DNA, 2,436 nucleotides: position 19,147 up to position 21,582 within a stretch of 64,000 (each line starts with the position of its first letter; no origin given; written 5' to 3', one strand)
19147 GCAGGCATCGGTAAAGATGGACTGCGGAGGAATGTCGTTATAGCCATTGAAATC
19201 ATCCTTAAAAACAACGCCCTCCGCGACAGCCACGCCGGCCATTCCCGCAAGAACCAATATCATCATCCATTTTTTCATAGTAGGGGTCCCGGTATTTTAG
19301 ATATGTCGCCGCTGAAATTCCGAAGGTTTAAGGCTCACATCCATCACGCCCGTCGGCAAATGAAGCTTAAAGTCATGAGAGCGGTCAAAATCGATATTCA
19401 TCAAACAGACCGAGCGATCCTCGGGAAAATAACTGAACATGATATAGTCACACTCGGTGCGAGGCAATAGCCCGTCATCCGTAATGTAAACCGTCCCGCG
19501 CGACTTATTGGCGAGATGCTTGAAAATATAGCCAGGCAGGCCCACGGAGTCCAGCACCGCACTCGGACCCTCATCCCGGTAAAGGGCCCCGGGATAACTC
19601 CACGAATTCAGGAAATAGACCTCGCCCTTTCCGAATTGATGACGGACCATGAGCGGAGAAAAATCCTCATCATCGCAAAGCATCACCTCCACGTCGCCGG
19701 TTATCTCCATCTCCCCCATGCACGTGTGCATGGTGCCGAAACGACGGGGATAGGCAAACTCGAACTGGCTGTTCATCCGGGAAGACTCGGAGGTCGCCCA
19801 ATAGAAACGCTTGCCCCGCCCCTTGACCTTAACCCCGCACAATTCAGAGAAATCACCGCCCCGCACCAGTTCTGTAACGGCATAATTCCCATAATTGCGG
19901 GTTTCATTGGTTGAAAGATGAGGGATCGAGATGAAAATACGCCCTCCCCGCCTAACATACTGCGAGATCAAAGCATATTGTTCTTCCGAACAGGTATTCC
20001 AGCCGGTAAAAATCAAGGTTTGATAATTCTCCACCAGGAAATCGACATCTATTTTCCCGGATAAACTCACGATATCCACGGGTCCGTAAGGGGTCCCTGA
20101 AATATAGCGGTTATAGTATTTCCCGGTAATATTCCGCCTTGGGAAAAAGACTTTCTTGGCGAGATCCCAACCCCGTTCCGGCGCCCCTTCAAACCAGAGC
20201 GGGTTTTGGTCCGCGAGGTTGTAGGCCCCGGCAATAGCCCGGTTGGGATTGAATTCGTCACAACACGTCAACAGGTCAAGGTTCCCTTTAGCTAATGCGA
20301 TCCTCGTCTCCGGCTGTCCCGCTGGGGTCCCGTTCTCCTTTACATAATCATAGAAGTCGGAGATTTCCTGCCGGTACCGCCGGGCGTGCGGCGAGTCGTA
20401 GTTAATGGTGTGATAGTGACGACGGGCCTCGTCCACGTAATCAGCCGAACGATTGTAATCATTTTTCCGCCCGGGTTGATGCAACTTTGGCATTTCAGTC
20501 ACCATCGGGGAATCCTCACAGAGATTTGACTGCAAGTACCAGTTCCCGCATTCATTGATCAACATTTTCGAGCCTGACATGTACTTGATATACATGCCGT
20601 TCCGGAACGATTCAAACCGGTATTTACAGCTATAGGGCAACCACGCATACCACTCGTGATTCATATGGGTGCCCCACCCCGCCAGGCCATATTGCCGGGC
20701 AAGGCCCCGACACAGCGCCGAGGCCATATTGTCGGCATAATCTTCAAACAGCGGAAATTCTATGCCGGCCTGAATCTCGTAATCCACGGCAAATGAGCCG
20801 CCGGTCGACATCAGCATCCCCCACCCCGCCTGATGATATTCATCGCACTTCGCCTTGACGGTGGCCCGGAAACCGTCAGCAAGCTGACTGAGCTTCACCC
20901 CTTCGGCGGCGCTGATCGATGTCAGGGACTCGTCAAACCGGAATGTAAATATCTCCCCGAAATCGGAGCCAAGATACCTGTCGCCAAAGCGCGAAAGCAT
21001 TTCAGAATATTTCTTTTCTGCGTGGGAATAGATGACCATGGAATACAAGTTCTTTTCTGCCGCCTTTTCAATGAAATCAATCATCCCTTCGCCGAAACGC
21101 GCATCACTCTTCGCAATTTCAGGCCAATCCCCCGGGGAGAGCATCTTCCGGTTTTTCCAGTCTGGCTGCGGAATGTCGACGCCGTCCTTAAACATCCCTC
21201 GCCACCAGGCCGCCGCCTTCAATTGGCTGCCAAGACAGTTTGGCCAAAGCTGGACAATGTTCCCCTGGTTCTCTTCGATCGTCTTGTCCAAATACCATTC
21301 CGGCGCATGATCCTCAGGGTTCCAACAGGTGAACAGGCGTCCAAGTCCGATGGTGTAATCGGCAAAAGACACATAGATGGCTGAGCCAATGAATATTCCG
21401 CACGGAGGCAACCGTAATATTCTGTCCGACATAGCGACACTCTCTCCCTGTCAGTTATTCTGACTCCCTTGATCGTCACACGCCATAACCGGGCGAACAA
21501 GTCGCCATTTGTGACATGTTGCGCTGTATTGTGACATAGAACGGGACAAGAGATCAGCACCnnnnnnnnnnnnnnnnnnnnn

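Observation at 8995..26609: Conserved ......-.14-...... direct-repeat motif in four promoters of the giant-secreted-protein locus; putative AraC regulon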

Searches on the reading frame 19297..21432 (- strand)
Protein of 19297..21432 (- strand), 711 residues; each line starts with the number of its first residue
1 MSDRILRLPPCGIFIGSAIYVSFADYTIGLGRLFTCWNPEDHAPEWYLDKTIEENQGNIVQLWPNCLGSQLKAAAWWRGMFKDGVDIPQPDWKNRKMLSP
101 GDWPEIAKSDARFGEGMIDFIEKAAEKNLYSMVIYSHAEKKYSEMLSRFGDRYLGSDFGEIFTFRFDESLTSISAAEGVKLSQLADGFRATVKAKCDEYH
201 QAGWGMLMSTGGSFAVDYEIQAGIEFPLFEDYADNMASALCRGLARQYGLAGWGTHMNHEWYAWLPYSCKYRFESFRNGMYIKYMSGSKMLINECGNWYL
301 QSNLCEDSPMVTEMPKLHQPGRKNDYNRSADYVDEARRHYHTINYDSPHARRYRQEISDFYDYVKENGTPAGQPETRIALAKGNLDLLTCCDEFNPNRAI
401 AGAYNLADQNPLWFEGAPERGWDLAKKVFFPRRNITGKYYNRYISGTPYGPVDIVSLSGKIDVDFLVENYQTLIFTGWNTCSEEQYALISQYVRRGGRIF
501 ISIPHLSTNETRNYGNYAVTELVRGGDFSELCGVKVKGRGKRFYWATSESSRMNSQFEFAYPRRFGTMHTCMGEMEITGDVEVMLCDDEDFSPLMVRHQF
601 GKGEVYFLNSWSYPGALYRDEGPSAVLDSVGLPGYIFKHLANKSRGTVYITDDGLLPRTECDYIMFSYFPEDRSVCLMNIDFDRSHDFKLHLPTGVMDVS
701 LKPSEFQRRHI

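Call 10: search_protein_families(library=pfam, proteins=[window:19297-21432:-], max_evalue=0.01)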
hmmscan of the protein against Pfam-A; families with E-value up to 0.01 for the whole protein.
window:19297-21432:- (711 aa): 0 families

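Call 45: search_protein_families(library=ncbifam, proteins=[window:19297-21432:-], max_evalue=0.01)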
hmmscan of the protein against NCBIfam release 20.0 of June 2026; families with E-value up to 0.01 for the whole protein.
window:19297-21432:- (711 aa): 0 families

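Call 49: search_solved_structures(query=window:19297-21432:-, max_evalue=1)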
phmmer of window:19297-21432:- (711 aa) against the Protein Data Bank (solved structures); distinct sequences matched with E-value up to 1: 5.
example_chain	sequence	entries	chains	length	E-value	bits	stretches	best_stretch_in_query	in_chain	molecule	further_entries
6fxc_Ab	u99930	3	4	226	0.42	11.8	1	252-332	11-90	30S ribosomal protein S2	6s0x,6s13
7p48_b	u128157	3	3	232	0.44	11.7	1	252-332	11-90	30S ribosomal protein S2 | Small ribosomal subunit protein uS2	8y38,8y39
9rvc_B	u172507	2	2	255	0.55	11.4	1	252-332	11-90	Small ribosomal subunit protein uS2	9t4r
5li0_b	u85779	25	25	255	0.55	11.4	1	252-332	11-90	30S ribosomal protein S2 | Small ribosomal subunit protein uS2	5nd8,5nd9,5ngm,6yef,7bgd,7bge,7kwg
216l_A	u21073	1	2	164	0.66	11.1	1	25-60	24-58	T4 LYSOZYME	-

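Call 56: search_protein_families(library=pfam, proteins=[window:19297-21432:-], max_evalue=5)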
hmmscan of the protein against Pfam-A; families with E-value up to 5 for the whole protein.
window:19297-21432:- (711 aa): 1 family
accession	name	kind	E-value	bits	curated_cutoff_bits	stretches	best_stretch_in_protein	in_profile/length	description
PF09822.16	ABC_transp_aux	-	0.23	11.1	34.7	1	461-503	40-80/288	ABC-type uncharacterized transport system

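Call 60: find_homologous_proteins(query=window:19297-21429:-, max_evalue=0.00001)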
Query window:19297-21429:- (710 aa): 350 proteins with E <= 0.00001 among 5904 candidates; the best 120 are listed.
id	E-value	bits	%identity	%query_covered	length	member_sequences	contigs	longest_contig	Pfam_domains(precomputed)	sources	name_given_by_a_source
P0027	0.0e+0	1629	94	100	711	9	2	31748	-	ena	-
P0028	0.0e+0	1422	81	100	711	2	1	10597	-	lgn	-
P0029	0.0e+0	1381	79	100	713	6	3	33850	-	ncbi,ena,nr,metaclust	ncbi:MAG: hypothetical protein A2X49_11335 [Lentisphaerae bacterium GWF2_52_8]|nr:MAG: hypothetical 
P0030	0.0e+0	1174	67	99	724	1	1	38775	-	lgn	-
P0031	0.0e+0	1093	64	100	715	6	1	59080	-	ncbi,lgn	-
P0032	0.0e+0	1065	62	100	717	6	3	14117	-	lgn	-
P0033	0.0e+0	1052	62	99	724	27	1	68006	-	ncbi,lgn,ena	-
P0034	0.0e+0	1036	60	100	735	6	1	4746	-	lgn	-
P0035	0.0e+0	1026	59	100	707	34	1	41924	-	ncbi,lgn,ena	-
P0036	9.5e-242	822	51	99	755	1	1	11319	-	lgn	-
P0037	2.2e-241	821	50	99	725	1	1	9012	-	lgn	-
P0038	5.3e-238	810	51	99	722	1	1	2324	-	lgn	-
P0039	6.1e-236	803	50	99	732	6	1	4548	-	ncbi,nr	ncbi:MAG TPA: hypothetical protein PKX93_04185 [bacterium]|nr:hypothetical protein [bacterium]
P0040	3.8e-233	794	51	99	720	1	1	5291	-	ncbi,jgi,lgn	jgi:hypothetical protein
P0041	1.4e-232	792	50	99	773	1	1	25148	-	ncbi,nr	ncbi:MAG TPA: hypothetical protein VN428_18895 [Bryobacteraceae bacterium]|nr:hypothetical protein [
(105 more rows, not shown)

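Call 63: find_encoding_contigs(protein=P0029, flank=10000, max_places=2)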
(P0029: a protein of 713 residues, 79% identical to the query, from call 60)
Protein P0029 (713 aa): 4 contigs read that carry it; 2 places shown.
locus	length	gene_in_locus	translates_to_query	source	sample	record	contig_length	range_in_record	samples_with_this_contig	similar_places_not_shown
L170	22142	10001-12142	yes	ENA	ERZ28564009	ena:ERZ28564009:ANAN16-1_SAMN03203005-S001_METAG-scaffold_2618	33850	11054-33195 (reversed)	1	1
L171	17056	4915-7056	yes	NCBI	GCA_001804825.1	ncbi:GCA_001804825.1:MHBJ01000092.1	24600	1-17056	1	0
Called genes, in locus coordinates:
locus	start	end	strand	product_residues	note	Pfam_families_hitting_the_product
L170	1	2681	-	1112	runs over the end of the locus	?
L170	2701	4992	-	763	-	-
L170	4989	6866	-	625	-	-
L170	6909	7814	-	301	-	PF04909:Amidohydro_2 (weak)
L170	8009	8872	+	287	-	-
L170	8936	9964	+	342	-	PF18164:GNAT_C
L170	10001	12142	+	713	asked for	-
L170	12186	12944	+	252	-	-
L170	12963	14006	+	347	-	PF04616:Glyco_hydro_43 (faint)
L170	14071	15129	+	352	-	PF00392:GntR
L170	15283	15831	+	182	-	PF13527:Acetyltransf_9, PF00583:Acetyltransf_1, PF13508:Acetyltransf_7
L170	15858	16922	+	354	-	PF03193:RsgA_GTPase, PF01926:MMR_HSR1 (weak)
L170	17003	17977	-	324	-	PF11335:DUF3137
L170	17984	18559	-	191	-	PF04011:LemA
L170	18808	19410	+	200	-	-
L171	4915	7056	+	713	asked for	-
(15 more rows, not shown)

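Call 64: find_encoding_contigs(protein=P0031, flank=10000, max_places=2)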
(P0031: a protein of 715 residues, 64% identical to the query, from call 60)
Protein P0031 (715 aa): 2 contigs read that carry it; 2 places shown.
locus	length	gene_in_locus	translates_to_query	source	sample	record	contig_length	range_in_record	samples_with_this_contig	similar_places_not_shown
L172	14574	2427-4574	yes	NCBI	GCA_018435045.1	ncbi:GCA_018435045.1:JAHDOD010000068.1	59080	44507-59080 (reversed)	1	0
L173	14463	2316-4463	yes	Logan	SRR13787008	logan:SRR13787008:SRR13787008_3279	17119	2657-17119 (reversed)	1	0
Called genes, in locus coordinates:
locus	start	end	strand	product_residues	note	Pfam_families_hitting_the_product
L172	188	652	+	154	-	-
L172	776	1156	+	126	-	PF01713:Smr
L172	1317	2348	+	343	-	PF00392:GntR, PF00532:Peripla_BP_1 (weak)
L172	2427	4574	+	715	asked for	-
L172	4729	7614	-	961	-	PF16126:DUF4838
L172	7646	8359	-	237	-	-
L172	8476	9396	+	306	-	PF12833:HTH_18, PF00165:HTH_AraC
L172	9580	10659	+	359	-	PF22612:GH113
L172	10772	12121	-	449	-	PF00728:Glyco_hydro_20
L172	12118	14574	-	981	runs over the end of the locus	PF16126:DUF4838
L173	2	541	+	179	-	?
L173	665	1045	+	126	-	PF01713:Smr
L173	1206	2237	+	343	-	PF00392:GntR, PF00532:Peripla_BP_1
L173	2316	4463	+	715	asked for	-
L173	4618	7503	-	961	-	PF16126:DUF4838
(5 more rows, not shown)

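Call 65: find_encoding_contigs(protein=P0035, flank=10000, max_places=2)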
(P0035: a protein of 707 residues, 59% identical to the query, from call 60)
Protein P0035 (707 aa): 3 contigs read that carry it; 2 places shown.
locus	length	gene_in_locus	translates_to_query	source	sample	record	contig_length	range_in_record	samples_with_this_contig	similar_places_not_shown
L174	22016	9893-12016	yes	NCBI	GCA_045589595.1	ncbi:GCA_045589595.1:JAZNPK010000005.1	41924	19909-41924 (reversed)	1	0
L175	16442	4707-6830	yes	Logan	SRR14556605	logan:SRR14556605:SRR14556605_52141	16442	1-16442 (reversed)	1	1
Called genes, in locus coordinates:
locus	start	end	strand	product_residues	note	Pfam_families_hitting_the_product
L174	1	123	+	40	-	?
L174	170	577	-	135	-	PF01475:FUR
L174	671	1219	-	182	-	PF21349:RUBY_RBDX, PF00210:Ferritin (weak), PF02915:Rubrerythrin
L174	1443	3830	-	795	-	-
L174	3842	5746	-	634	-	-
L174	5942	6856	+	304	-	PF00892:EamA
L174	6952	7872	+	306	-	PF02445:NadA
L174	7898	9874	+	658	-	-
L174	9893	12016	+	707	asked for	-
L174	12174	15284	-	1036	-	PF00873:ACR_tran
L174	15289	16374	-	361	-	PF25973:BSH_CzcB (weak), PF25954:Beta-barrel_RND_2, PF25975:CzcB_C (weak), PF25989:YknX_C (weak)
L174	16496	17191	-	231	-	-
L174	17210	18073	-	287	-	-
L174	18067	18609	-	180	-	-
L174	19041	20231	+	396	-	PF00438:S-AdoMet_synt_N, PF02772:S-AdoMet_synt_M, PF02773:S-AdoMet_synt_C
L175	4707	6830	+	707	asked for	-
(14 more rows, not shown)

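Call 73: predict_structure(alignment_id=A3)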
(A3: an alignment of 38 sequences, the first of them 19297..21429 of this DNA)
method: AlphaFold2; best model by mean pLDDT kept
length: 710 residues; sequences in the alignment: 38
mean_pLDDT: 91.1   pTM: 0.92
mean pLDDT of the five models: 91.1, 90.3, 90.0, 87.8, 87.3
residues with pLDDT >= 90: 516; 70-90: 163; 50-70: 31; < 50: 0
segments of 3 or more residues with pLDDT < 50: none
pLDDT, mean of each block of 10 residues (from residue 1): 80 95 79 81 96 97 89 95 89 90 94 97 98 94 95 92 76 75 92 95 91 90 90 89 93 78 83 92 95 77 79 80 79 94 91 94 96 97 88 86 87 92 95 91 94 92 96 95 97 98 94 88 97 97 91 86 88 96 93 97 98 92 86 96 97 95 98 97 98 97 96
secondary structure, 60 per line:
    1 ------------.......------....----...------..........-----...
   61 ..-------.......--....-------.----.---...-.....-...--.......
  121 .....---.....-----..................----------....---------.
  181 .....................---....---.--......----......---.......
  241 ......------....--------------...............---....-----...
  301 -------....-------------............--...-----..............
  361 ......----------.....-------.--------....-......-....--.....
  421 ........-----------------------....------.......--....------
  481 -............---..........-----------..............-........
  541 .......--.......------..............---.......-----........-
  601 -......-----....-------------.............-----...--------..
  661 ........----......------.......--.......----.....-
elements in order (helices of 4 or more, strands of 3 or more residues): E13-19 E26-29 E34-36 H43-52 E58-62 H70-76 H79-82 H103-107 H114-125 E129-133 H139-151 E152-156 H167-170 H180-201 E205-208 H215-220 E225-230 H234-246 E253-256 H271-285 E289-292 H308-311 H325-336 H347-366 E377-381 H403-408 H416-428 E452-455 H462-468 E471-474 H482-493 E497-501 H502-505 H522-525 H528-531 E533-547 H550-556 E563-576 E580-586 E592-599 E602-607 H613-616 H630-642 E648-650 H659-662 E663-668 E673-678 E685-691 E694-700 E705-709
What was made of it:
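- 15148..21432 (-): Transcription unit behind site b: a 711-aa protein with a predicted GH42/GH164-like three-domain glycosidase fold and no signal peptide, and a 1376-aa secreted protein of unknown fold. AlphaFold2 model with pLDDT 91 and pTM 0.92 (call 73).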

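Call 75: fold_search(model_id=the predicted structure, library=pdb)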
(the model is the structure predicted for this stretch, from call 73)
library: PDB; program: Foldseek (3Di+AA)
matches with E <= 10: 1306; with E <= 0.001: 131
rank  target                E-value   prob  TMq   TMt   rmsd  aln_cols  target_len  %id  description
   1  7vkw_B                3.4e-19  1.00  0.51  0.52   9.2       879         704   10  The apo structure of beta-1,2-glucosyltransferase from Ignavibacterium album (released 2022-03-09)
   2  7vky_A                1.6e-18  1.00  0.52  0.52   9.0       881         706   10  The complex structure of beta-1,2-glucosyltransferase from Ignavibacterium album with sophorose (released 2022-03-09)
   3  7vl3_A                1.9e-18  1.00  0.52  0.52   9.1       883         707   11  The complex structure of beta-1,2-glucosyltransferase from Ignavibacterium album with phenyl alpha-D-glucoside (released 2022-03-09)
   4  7vkw_A                2.5e-18  1.00  0.53  0.53   8.8       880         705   11  The apo structure of beta-1,2-glucosyltransferase from Ignavibacterium album (released 2022-03-09)
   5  7x87_A                3.0e-18  1.00  0.52  0.52   9.0       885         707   10  The complex structure of beta-1,2-glucosyltransferase from Ignavibacterium album with sophotetraose observed as sophor (released 2022-04-20)
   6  4oif_A                4.8e-18  1.00  0.48  0.50   9.9       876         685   11  3D structure of Gan42B, a GH42 beta-galactosidase from G. (released 2015-02-04)
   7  7vkx_A                5.8e-18  1.00  0.52  0.53   9.0       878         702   10  The complex structure of beta-1,2-glucosyltransferase from Ignavibacterium album with glucose (released 2022-03-09)
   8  7vl2_B                5.8e-18  1.00  0.52  0.52   9.2       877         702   11  The complex structure of beta-1,2-glucosyltransferase from Ignavibacterium album with ethyl alpha-D-Glucoside (released 2022-03-09)
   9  7vkz_A                8.3e-18  1.00  0.53  0.54   8.8       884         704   10  The complex structure of beta-1,2-glucosyltransferase from Ignavibacterium album with 1-Deoxynojirimycin (released 2022-03-09)
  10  7vky_B                1.3e-17  1.00  0.52  0.52   8.9       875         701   10  The complex structure of beta-1,2-glucosyltransferase from Ignavibacterium album with sophorose (released 2022-03-09)
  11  7x87_B                1.3e-17  1.00  0.53  0.53   8.6       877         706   11  The complex structure of beta-1,2-glucosyltransferase from Ignavibacterium album with sophotetraose observed as sophor (released 2022-04-20)
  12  7vl0_B                1.8e-17  1.00  0.53  0.53   8.8       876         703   10  The complex structure of beta-1,2-glucosyltransferase from Ignavibacterium album with p-nitrophenyl-alpha-D-glucopyran (released 2022-03-09)
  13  3tts_A                7.7e-17  1.00  0.50  0.52  11.8       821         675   11  Crystal structure of beta-galactosidase from Bacillus circulans sp. alkalophilus (released 2012-03-21)
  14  7vkz_B                8.2e-17  1.00  0.53  0.53   9.0       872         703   10  The complex structure of beta-1,2-glucosyltransferase from Ignavibacterium album with 1-Deoxynojirimycin (released 2022-03-09)
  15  5e9a_B                1.7e-16  1.00  0.51  0.53   8.8       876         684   10  Crystal structure analysis of the cold-adamped beta-galactosidase from Rahnella sp. R3 (released 2016-10-26)
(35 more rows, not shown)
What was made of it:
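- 15148..21432 (-): Foldseek matches to beta-1,2-glucosyltransferase 7vkw, GH42 galactosidases, GH164 mannosidase and exo-glucosaminidases at E 1e-15 to 1e-19, TM about 0.5, about 10% identity (call 75).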
